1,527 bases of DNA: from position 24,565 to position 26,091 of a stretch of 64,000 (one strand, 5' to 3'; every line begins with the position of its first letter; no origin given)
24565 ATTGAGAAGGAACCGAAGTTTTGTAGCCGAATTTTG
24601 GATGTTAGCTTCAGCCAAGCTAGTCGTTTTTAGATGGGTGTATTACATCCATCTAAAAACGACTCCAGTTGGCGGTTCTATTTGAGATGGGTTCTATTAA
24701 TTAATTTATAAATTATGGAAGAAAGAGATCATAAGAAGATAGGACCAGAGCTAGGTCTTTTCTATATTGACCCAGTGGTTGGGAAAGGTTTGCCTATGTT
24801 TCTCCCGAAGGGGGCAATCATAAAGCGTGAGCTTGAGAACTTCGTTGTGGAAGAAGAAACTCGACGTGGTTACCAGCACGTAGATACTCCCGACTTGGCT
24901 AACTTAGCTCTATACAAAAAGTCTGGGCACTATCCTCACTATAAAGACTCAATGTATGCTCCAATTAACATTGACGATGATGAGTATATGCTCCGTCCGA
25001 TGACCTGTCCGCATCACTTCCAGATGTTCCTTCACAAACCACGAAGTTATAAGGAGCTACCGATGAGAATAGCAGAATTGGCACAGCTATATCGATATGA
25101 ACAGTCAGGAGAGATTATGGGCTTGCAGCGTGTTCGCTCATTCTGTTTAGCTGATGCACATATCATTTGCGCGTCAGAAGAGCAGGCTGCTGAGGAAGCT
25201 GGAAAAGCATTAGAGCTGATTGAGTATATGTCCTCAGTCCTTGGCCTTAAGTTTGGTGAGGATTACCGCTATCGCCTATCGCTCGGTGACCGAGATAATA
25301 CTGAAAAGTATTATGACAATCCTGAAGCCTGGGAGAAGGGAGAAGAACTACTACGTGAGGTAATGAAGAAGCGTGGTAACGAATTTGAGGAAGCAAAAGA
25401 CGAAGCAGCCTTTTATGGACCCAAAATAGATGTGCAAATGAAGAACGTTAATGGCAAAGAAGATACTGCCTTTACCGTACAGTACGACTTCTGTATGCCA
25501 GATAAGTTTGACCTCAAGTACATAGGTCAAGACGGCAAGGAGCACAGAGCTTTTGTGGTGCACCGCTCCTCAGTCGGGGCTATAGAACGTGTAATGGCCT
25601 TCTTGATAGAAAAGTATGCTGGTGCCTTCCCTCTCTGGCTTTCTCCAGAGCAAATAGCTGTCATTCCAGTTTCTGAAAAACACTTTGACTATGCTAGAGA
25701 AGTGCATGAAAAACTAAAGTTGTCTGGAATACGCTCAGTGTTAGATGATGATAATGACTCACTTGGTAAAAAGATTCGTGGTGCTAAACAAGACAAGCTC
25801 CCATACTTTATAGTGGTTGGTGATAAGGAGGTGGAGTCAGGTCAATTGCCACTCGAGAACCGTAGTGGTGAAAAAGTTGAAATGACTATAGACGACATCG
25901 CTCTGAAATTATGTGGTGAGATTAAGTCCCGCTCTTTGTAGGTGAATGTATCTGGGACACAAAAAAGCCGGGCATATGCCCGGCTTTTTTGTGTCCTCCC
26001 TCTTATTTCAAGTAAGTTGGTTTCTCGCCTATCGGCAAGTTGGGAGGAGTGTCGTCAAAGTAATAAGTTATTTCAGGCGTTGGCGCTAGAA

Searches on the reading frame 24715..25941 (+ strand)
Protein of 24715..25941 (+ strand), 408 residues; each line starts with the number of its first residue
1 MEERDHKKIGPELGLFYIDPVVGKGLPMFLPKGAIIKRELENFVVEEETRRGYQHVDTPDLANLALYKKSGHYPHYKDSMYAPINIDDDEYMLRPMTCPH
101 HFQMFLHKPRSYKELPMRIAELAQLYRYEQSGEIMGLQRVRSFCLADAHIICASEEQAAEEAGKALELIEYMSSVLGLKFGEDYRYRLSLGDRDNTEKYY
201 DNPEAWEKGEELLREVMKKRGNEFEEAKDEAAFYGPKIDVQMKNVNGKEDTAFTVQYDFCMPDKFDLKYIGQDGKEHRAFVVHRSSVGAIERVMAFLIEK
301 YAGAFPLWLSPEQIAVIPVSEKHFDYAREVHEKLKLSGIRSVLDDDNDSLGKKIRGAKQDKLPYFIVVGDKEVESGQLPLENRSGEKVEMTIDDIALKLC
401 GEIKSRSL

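Call 13: find_encoding_contigs(protein=window:24715-25941:+, flank=3000, max_places=8)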
Protein window:24715-25941:+ (408 aa): 5 contigs read that carry it; 3 places shown.
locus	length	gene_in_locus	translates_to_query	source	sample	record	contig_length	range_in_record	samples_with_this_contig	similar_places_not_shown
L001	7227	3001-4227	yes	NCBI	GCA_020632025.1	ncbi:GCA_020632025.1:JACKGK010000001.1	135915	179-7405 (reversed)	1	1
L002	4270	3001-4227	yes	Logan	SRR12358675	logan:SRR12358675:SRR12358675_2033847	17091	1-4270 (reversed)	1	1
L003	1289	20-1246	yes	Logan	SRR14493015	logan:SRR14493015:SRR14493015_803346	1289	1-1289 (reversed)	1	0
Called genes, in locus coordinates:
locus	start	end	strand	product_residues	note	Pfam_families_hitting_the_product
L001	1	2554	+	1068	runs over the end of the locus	PF02811:PHP, PF07733:DNA_pol3_alpha, PF17657:DNA_pol3_finger, PF14579:HHH_6, PF01336:tRNA_anti-codon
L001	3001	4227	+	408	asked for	PF00587:tRNA-synt_2b, PF03129:HGTP_anticodon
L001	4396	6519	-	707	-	-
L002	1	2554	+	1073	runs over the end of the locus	PF02811:PHP, PF07733:DNA_pol3_alpha, PF17657:DNA_pol3_finger, PF14579:HHH_6, PF01336:tRNA_anti-codon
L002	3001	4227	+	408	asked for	PF00587:tRNA-synt_2b, PF03129:HGTP_anticodon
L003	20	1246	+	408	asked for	PF00587:tRNA-synt_2b, PF03129:HGTP_anticodon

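Call 14: find_related_loci(query=window:24715-25941:+, collection=genome_contigs, flank=2500)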
Query window:24715-25941:+ (408 aa) in genome_contigs; peptide patterns used: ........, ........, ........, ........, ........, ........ (x = any residue, [..] = any of these).
346 stretches matched a pattern; 311 encode a relative of the query (tblastn E <= 1e-3); the best 80 are kept; 80 distinct loci.
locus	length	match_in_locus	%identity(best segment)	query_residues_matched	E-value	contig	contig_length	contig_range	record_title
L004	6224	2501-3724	79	1-408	0e+0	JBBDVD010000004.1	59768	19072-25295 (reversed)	MAG: Candidatus Paceibacterota bacterium isolate LejiaC_46_16 Lejia_C_1194_length_59768_cov_9, whole genome shotgun sequ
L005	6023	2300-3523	79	1-408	0e+0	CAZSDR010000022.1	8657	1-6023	MAG TPA_asm: uncultured Candidatus Saccharibacteria bacterium isolate SRP329715_co2_182 genome assembly, contig: NODE_14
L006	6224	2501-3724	76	1-408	0e+0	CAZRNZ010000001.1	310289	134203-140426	MAG TPA_asm: uncultured Candidatus Saccharibacteria bacterium isolate SRP344714_co2_230 genome assembly, contig: NODE_53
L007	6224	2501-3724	77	1-408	0e+0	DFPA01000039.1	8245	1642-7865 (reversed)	MAG TPA_asm: Patescibacteria group bacterium UBA3527 UBA3527_contig_12397, whole genome shotgun sequence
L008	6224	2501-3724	75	1-407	0e+0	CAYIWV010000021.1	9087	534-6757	MAG TPA_asm: uncultured Candidatus Saccharibacteria bacterium isolate ERP119705_co5_641 genome assembly, contig: NODE_99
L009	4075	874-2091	74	1-406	0e+0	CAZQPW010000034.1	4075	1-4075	MAG TPA_asm: uncultured Candidatus Saccharibacteria bacterium isolate SRP189682_co2_243 genome assembly, contig: NODE_55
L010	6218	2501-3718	74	1-406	0e+0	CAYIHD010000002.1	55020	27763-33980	MAG TPA_asm: uncultured Candidatus Saccharibacteria bacterium isolate ERP119705_co22_421 genome assembly, contig: NODE_3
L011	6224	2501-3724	74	1-407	0e+0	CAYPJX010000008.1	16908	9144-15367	MAG TPA_asm: uncultured Candidatus Saccharibacteria bacterium isolate SRP286056_co2_22 genome assembly, contig: NODE_528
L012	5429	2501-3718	73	1-406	0e+0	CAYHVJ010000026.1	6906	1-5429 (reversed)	MAG TPA_asm: uncultured Candidatus Saccharibacteria bacterium isolate ERP119705_co17_126 genome assembly, contig: NODE_1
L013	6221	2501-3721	74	1-407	0e+0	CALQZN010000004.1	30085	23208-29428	MAG: Candidatus Nomurabacteria bacterium isolate MoH-23oct19-148 genome assembly, contig: MoH-23oct19-C1632, whole genom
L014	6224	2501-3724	73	1-407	0e+0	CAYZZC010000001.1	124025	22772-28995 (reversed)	MAG TPA_asm: uncultured Candidatus Saccharibacteria bacterium isolate ERP113451_co3_31 genome assembly, contig: NODE_37_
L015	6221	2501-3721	73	1-407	0e+0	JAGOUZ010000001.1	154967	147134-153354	MAG: Candidatus Paceibacterota bacterium isolate Gw_Eff_bin_534 Gw_Eff_89_length_154967_cov_7.020499, whole genome shotg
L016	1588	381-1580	76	1-399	0e+0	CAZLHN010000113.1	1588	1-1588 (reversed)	MAG TPA_asm: uncultured Candidatus Saccharibacteria bacterium isolate binchicken_co54_336 genome assembly, contig: NODE_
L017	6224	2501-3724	73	1-407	0e+0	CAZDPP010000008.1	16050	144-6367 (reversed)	MAG TPA_asm: uncultured Candidatus Saccharibacteria bacterium isolate SRP278252_co2_802 genome assembly, contig: NODE_75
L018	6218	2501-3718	73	1-406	0e+0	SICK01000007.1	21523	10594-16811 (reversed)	MAG: Candidatus Kaiserbacteria bacterium isolate Baikal-deep-G203 BACOMB-C11616, whole genome shotgun sequence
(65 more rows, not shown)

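Call 72: find_homologous_proteins(query=window:24715-25941:+, max_evalue=1e-100)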
Query window:24715-25941:+ (408 aa): 6194 proteins with E <= 1e-100 among 8000 candidates; the best 120 are listed.
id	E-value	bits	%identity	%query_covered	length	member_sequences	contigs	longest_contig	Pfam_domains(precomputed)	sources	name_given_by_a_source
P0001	7.0e-267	903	97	100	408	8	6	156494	PF03129.26,PF00587.31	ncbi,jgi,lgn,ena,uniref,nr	ncbi:threonine--tRNA ligase [Candidatus Kaiserbacteria bacterium CG10_big_fil_rev_8_21_14_0_10_44_10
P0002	9.0e-265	896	96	100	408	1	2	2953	PF03129.26,PF00587.31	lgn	-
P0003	2.4e-238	809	85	100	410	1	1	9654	PF03129.26,PF00587.31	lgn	-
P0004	2.4e-234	796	84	100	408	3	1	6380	PF03129.26,PF00587.31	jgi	-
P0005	6.7e-234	794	84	100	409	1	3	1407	PF03129.26,PF00587.31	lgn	-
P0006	8.5e-233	791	84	100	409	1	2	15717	PF03129.26,PF00587.31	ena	-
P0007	6.7e-231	784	83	100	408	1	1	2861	PF03129.26,PF00587.31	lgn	-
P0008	1.3e-229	780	82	100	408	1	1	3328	PF03129.26,PF00587.31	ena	-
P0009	2.2e-229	779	82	100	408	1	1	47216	PF03129.26,PF00587.31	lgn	-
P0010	8.6e-227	771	81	100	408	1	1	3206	PF03129.26,PF00587.31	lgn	-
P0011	3.5e-226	769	81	100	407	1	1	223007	PF03129.26,PF00587.31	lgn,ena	-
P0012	5.8e-226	768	81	100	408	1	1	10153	PF03129.26,PF00587.31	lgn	-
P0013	1.3e-225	767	81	99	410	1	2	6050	PF03129.26,PF00587.31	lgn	-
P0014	1.7e-224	763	80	100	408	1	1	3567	PF03129.26,PF00587.31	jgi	-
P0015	5.8e-223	758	79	100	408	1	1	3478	PF03129.26,PF00587.31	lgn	-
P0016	9.4e-223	757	79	100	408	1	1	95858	PF03129.26,PF00587.31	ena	-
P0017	2.1e-222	756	80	100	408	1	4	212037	PF03129.26,PF00587.31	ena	-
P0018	8.7e-222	754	79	100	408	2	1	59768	PF03129.26,PF00587.31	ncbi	ncbi:MAG: threonine--tRNA ligase [Candidatus Paceibacterota bacterium]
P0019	1.5e-221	753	80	100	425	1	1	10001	PF03129.26,PF00587.31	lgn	-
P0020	1.9e-220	750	79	99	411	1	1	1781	PF03129.26,PF00587.31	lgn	-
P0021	5.0e-220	748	77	100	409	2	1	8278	PF03129.26,PF00587.31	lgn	-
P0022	1.7e-219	747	78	100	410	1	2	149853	PF03129.26,PF00587.31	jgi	jgi:threonyl-tRNA synthetase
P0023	1.8e-219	747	78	100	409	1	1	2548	PF03129.26,PF00587.31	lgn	-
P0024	6.3e-219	745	78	100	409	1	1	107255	PF03129.26,PF00587.31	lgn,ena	-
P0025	5.0e-218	742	78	100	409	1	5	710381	PF03129.26,PF00587.31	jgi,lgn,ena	-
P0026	2.5e-217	740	77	100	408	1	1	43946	PF03129.26,PF00587.31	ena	-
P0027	1.0e-216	738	79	98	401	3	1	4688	PF03129.26,PF00587.31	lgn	-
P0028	3.5e-215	733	76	100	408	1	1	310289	PF03129.26,PF00587.31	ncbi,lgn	-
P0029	8.1e-214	728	79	97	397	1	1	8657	PF03129.26,PF00587.31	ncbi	-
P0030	2.4e-210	717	76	100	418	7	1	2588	PF03129.26,PF00587.31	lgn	-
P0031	1.5e-209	714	74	100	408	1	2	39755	PF03129.26,PF00587.31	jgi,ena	-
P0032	2.5e-209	713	75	100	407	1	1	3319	PF03129.26,PF00587.31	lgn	-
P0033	1.6e-208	711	75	100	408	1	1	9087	PF03129.26,PF00587.31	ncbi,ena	-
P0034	2.5e-208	710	76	100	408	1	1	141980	PF03129.26,PF00587.31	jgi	-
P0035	5.9e-208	709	74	99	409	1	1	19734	PF03129.26,PF00587.31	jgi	jgi:threonyl-tRNA synthetase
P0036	1.1e-207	708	75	100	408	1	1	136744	PF03129.26,PF00587.31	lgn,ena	-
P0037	1.3e-207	708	74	100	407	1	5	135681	PF03129.26,PF00587.31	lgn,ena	-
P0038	2.0e-207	707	74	100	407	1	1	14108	PF03129.26,PF00587.31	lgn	-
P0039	2.9e-207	706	75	100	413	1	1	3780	PF03129.26,PF00587.31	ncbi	-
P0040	3.3e-207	706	76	100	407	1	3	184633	PF03129.26,PF00587.31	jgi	jgi:threonyl-tRNA synthetase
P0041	7.6e-207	705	75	100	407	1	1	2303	PF03129.26,PF00587.31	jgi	jgi:threonyl-tRNA synthetase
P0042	8.4e-207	705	75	100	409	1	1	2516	PF03129.26,PF00587.31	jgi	jgi:threonyl-tRNA synthetase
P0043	1.4e-206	704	74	100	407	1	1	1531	PF03129.26,PF00587.31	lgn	-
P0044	1.8e-206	704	74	100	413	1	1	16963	PF03129.26,PF00587.31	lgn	-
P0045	2.6e-206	703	75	100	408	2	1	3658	PF03129.26,PF00587.31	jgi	jgi:threonyl-tRNA synthetase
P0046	2.6e-206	703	75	100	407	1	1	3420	PF03129.26,PF00587.31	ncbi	-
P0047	3.5e-206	703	74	99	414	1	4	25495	PF03129.26,PF00587.31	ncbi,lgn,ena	-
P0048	4.5e-206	703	74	100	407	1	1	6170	PF03129.26,PF00587.31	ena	-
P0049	4.6e-206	702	75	100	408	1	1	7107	PF03129.26,PF00587.31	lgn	-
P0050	1.1e-205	701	74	100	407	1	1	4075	PF03129.26,PF00587.31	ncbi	-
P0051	1.8e-205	701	74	100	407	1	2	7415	PF03129.26,PF00587.31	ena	-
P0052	4.7e-205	699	74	100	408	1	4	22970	PF03129.26,PF00587.31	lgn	-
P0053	5.8e-205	699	74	100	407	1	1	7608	PF03129.26,PF00587.31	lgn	-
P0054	6.0e-205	699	74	100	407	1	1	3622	PF03129.26,PF00587.31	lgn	-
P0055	6.0e-205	699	74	100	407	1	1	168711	PF03129.26,PF00587.31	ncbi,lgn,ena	-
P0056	8.7e-205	698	73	100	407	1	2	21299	PF03129.26,PF00587.31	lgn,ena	-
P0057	1.0e-204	698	74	100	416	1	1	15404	PF03129.26,PF00587.31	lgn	-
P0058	1.2e-204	698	74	100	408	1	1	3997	PF03129.26,PF00587.31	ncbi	-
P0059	1.2e-204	698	74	100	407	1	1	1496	PF03129.26,PF00587.31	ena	-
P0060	1.5e-204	698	74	100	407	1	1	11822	PF03129.26,PF00587.31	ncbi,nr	ncbi:MAG: threonine--tRNA ligase [Candidatus Adlerbacteria bacterium]|nr:threonine--tRNA ligase [Can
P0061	1.8e-204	697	74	100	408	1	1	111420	PF03129.26,PF00587.31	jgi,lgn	jgi:threonyl-tRNA synthetase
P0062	1.8e-204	697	74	100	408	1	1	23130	PF03129.26,PF00587.31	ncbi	-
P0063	2.1e-204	697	74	100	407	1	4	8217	PF03129.26,PF00587.31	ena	-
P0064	2.5e-204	697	74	100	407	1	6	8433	PF03129.26,PF00587.31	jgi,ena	-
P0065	3.1e-204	696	74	100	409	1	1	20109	PF03129.26,PF00587.31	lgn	-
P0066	3.2e-204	696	74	100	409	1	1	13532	PF03129.26,PF00587.31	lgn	-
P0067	3.4e-204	696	71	99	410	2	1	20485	PF03129.26,PF00587.31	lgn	-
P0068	3.5e-204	696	71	100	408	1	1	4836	PF03129.26,PF00587.31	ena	-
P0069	3.8e-204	696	73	100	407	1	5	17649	PF03129.26,PF00587.31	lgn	-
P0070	4.2e-204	696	74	100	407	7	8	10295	PF03129.26,PF00587.31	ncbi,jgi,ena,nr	ncbi:MAG: Threonine-tRNA ligase ThrS [Parcubacteria group bacterium GW2011_GWA1_53_13]|nr:MAG: Threo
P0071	4.5e-204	696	73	100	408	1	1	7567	PF03129.26,PF00587.31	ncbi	-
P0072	4.9e-204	696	74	100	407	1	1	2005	PF03129.26,PF00587.31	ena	-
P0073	5.9e-204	696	74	100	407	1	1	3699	PF03129.26,PF00587.31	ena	-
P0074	6.0e-204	696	73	100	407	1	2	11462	PF03129.26,PF00587.31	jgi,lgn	jgi:threonyl-tRNA synthetase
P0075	8.2e-204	695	73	100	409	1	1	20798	PF03129.26,PF00587.31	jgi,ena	-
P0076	8.8e-204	695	74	100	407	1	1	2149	PF03129.26,PF00587.31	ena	-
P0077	1.8e-203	694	74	100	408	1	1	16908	PF03129.26,PF00587.31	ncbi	-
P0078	1.8e-203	694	74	100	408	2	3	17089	PF03129.26,PF00587.31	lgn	-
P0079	1.8e-203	694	73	100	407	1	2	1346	PF03129.26,PF00587.31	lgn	-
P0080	4.0e-203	693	74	100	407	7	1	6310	PF03129.26,PF00587.31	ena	-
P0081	4.4e-203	693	74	100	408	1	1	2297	PF03129.26,PF00587.31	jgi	jgi:threonyl-tRNA synthetase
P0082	4.8e-203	693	74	100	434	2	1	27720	PF03129.26,PF00587.31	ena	-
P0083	5.0e-203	693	74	100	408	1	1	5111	PF03129.26,PF00587.31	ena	-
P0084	5.4e-203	692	74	100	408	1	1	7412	PF03129.26,PF00587.31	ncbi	-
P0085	5.5e-203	692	73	100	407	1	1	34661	PF03129.26,PF00587.31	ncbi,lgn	-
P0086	6.1e-203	692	75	100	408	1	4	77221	PF03129.26,PF00587.31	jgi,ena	-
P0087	6.5e-203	692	73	100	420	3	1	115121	PF03129.26,PF00587.31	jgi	jgi:threonyl-tRNA synthetase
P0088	6.6e-203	692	72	100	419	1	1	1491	PF03129.26,PF00587.31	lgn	-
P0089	9.1e-203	692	73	100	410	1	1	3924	PF03129.26,PF00587.31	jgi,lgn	jgi:threonyl-tRNA synthetase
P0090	9.4e-203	692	74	100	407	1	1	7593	PF03129.26,PF00587.31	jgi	-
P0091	9.9e-203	692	73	100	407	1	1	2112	PF03129.26,PF00587.31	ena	-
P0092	1.0e-202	692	73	100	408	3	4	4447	PF03129.26,PF00587.31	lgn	-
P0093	1.1e-202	691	73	100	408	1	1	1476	PF03129.26,PF00587.31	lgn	-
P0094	1.1e-202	691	73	100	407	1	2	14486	PF03129.26,PF00587.31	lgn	-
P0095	1.1e-202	691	72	100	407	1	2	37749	PF03129.26,PF00587.31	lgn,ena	-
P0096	1.2e-202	691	73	100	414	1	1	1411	PF03129.26,PF00587.31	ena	-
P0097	1.5e-202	691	73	100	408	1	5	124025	PF03129.26,PF00587.31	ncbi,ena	-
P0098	1.6e-202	691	73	100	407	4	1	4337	PF03129.26,PF00587.31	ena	-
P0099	1.7e-202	691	73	100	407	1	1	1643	PF03129.26,PF00587.31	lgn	-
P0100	1.8e-202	691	74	100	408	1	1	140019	PF03129.26,PF00587.31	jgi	jgi:threonyl-tRNA synthetase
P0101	1.9e-202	691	73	100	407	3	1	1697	PF03129.26,PF00587.31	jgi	jgi:threonyl-tRNA synthetase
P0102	2.1e-202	690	73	100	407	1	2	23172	PF03129.26,PF00587.31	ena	-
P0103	2.3e-202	690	73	100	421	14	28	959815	PF03129.26,PF00587.31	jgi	jgi:threonyl-tRNA synthetase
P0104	2.4e-202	690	74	100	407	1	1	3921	PF03129.26,PF00587.31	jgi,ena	-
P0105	2.5e-202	690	73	100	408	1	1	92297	PF03129.26,PF00587.31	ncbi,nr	ncbi:threonine--tRNA ligase [Candidatus Nomurabacteria bacterium]|nr:threonine--tRNA ligase [Candida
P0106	3.0e-202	690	73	100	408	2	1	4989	PF03129.26,PF00587.31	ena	-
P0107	3.9e-202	690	74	100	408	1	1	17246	PF03129.26,PF00587.31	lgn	-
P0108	5.4e-202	689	72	100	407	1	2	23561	PF03129.26,PF00587.31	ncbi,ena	ncbi:MAG: threonine--tRNA ligase [Patescibacteria group bacterium]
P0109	6.0e-202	689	73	100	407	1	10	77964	PF03129.26,PF00587.31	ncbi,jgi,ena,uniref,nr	ncbi:threonine--tRNA ligase [Candidatus Kaiserbacteria bacterium RIFCSPHIGHO2_02_FULL_49_11]|uniref:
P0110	6.1e-202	689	74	100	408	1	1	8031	PF03129.26,PF00587.31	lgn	-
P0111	6.1e-202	689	74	100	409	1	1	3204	PF03129.26,PF00587.31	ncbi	-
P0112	6.4e-202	689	72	100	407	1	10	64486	PF03129.26,PF00587.31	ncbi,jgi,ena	ncbi:MAG TPA: threonine--tRNA ligase [Candidatus Paceibacterota bacterium]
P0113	8.4e-202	688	73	100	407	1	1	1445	PF03129.26,PF00587.31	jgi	jgi:threonyl-tRNA synthetase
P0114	9.1e-202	688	73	99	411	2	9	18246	PF03129.26,PF00587.31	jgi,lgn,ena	-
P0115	1.1e-201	688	74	100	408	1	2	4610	PF03129.26,PF00587.31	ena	-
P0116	1.1e-201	688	72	100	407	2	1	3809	PF03129.26,PF00587.31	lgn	-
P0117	1.1e-201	688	71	100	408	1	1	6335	PF03129.26,PF00587.31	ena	-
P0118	1.2e-201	688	74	100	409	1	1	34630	PF03129.26,PF00587.31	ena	-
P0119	1.5e-201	688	73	100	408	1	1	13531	PF03129.26,PF00587.31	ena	-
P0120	1.6e-201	688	74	100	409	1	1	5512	PF03129.26,PF00587.31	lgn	-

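Call 73: find_encoding_contigs(protein=P0001, flank=1500, max_places=6)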
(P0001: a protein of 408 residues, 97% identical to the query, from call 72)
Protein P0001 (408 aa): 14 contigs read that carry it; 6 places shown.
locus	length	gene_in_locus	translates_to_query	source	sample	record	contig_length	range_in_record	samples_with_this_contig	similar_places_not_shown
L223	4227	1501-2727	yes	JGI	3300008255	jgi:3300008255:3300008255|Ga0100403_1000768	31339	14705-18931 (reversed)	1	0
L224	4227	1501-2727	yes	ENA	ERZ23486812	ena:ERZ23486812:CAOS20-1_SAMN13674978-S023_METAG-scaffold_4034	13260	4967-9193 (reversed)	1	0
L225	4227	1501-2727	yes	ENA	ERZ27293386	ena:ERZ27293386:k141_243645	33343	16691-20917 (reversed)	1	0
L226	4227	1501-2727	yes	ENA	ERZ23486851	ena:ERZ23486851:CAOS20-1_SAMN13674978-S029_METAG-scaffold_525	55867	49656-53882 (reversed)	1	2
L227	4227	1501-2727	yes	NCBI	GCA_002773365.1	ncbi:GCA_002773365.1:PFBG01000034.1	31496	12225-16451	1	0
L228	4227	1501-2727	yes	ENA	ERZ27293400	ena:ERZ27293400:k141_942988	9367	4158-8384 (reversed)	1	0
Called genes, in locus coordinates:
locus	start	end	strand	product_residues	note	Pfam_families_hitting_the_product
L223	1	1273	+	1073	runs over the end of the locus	PF02811:PHP, PF07733:DNA_pol3_alpha, PF17657:DNA_pol3_finger, PF14579:HHH_6, PF01336:tRNA_anti-codon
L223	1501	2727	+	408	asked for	PF00587:tRNA-synt_2b, PF03129:HGTP_anticodon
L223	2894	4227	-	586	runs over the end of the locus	-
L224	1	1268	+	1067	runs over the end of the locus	PF02811:PHP, PF07733:DNA_pol3_alpha, PF17657:DNA_pol3_finger, PF14579:HHH_6, PF01336:tRNA_anti-codon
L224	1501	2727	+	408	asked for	PF00587:tRNA-synt_2b, PF03129:HGTP_anticodon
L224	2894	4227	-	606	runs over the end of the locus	-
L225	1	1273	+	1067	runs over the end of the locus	PF02811:PHP, PF07733:DNA_pol3_alpha, PF17657:DNA_pol3_finger, PF14579:HHH_6, PF01336:tRNA_anti-codon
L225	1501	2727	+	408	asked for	PF00587:tRNA-synt_2b, PF03129:HGTP_anticodon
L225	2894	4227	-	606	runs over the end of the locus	-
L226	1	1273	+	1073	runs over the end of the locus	PF02811:PHP, PF07733:DNA_pol3_alpha, PF17657:DNA_pol3_finger, PF14579:HHH_6, PF01336:tRNA_anti-codon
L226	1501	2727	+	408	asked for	PF00587:tRNA-synt_2b, PF03129:HGTP_anticodon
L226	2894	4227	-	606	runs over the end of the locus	-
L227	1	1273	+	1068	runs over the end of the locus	PF02811:PHP, PF07733:DNA_pol3_alpha, PF17657:DNA_pol3_finger, PF14579:HHH_6, PF01336:tRNA_anti-codon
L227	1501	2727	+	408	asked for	PF00587:tRNA-synt_2b, PF03129:HGTP_anticodon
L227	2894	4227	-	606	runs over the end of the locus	-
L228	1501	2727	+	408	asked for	PF00587:tRNA-synt_2b, PF03129:HGTP_anticodon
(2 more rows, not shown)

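Call 74: find_encoding_contigs(protein=P0002, flank=1500, max_places=4)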
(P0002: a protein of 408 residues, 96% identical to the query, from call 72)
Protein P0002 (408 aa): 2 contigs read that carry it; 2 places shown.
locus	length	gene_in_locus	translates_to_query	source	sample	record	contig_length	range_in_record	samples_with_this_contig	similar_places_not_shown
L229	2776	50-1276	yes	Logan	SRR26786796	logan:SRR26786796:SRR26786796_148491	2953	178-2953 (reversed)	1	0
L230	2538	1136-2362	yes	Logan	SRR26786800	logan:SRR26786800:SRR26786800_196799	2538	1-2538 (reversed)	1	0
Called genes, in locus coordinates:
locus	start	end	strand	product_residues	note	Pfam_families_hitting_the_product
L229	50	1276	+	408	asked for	PF00587:tRNA-synt_2b, PF03129:HGTP_anticodon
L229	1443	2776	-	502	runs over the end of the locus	?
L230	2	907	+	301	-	?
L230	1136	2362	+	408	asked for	PF00587:tRNA-synt_2b, PF03129:HGTP_anticodon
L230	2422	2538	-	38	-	?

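Call 75: find_encoding_contigs(protein=P0003, flank=1500, max_places=4)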
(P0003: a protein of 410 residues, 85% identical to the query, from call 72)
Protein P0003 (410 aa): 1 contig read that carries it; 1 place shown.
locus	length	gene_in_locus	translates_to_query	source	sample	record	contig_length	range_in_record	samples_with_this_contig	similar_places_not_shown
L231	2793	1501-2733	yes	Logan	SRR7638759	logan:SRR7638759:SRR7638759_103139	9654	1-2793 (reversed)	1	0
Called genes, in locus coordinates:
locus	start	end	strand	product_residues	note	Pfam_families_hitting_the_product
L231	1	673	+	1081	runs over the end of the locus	PF02811:PHP, PF07733:DNA_pol3_alpha, PF17657:DNA_pol3_finger, PF14579:HHH_6, PF01336:tRNA_anti-codon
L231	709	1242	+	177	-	-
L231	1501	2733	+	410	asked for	PF00587:tRNA-synt_2b, PF03129:HGTP_anticodon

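Call 77: find_encoding_contigs(protein=P0004, flank=1200, max_places=3)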
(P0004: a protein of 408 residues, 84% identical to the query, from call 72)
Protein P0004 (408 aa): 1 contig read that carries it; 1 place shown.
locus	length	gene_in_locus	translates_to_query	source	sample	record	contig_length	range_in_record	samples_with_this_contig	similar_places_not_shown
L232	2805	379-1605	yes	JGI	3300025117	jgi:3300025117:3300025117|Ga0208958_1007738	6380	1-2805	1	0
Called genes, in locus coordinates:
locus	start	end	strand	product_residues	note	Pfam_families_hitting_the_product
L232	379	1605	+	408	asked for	PF00587:tRNA-synt_2b, PF03129:HGTP_anticodon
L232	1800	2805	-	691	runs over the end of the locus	PF25975:CzcB_C (faint)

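Call 78: find_encoding_contigs(protein=P0006, flank=1200, max_places=3)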
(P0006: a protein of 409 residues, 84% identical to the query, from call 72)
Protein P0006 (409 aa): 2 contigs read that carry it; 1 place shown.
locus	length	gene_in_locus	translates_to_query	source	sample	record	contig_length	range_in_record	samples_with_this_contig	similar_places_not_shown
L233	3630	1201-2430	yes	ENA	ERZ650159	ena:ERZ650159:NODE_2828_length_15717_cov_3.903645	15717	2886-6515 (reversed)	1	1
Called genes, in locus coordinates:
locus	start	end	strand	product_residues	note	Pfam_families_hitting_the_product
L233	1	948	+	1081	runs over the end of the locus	PF02811:PHP, PF07733:DNA_pol3_alpha, PF17657:DNA_pol3_finger, PF14579:HHH_6, PF01336:tRNA_anti-codon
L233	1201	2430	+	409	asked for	PF00587:tRNA-synt_2b, PF03129:HGTP_anticodon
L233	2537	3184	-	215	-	-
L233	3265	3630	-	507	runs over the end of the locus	-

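Call 79: find_encoding_contigs(protein=P0009, flank=1200, max_places=3)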
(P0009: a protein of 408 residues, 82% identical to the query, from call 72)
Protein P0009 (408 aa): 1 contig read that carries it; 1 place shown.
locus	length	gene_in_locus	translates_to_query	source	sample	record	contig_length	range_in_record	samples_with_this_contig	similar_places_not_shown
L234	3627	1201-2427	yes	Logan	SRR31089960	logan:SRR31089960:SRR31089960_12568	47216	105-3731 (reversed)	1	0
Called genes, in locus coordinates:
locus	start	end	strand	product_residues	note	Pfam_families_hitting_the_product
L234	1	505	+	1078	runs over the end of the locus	PF02811:PHP, PF07733:DNA_pol3_alpha, PF17657:DNA_pol3_finger, PF14579:HHH_6, PF01336:tRNA_anti-codon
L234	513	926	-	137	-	-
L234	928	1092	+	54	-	-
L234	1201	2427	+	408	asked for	PF00587:tRNA-synt_2b, PF03129:HGTP_anticodon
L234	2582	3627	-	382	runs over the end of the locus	?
